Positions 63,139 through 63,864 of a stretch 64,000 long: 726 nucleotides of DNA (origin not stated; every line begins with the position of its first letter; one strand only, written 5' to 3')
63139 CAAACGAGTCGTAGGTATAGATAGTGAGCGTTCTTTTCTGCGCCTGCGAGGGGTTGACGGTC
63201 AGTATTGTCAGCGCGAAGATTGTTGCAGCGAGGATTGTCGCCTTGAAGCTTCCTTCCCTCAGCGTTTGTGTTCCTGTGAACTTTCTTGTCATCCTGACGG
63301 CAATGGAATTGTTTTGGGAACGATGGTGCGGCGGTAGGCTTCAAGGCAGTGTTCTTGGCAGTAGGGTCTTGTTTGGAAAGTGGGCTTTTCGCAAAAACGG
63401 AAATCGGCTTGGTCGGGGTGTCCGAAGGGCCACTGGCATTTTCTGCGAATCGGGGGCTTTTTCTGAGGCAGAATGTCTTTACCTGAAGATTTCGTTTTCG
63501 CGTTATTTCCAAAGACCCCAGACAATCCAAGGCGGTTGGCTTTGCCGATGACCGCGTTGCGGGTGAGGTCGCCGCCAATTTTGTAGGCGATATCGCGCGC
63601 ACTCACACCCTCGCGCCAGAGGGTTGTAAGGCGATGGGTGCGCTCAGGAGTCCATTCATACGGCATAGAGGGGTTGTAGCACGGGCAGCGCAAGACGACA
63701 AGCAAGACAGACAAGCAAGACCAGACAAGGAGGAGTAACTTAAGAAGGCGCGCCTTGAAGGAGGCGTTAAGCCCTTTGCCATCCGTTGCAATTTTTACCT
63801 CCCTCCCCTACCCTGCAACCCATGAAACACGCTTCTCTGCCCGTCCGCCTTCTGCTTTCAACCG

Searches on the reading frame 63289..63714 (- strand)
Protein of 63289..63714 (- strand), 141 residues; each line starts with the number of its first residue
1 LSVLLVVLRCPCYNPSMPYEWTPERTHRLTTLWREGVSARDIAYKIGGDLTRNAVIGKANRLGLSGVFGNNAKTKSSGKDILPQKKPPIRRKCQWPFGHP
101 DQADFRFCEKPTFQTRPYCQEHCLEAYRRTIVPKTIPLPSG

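Call 52: search_protein_families(library=pfam, proteins=[window:63289-63714:-], max_evalue=0.001)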
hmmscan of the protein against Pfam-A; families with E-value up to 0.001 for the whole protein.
window:63289-63714:- (141 aa): 1 family
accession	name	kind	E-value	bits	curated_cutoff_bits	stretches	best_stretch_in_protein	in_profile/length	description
PF07750.17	GcrA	-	5e-25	89.1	26.9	2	20-70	2-48/155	GcrA cell cycle regulator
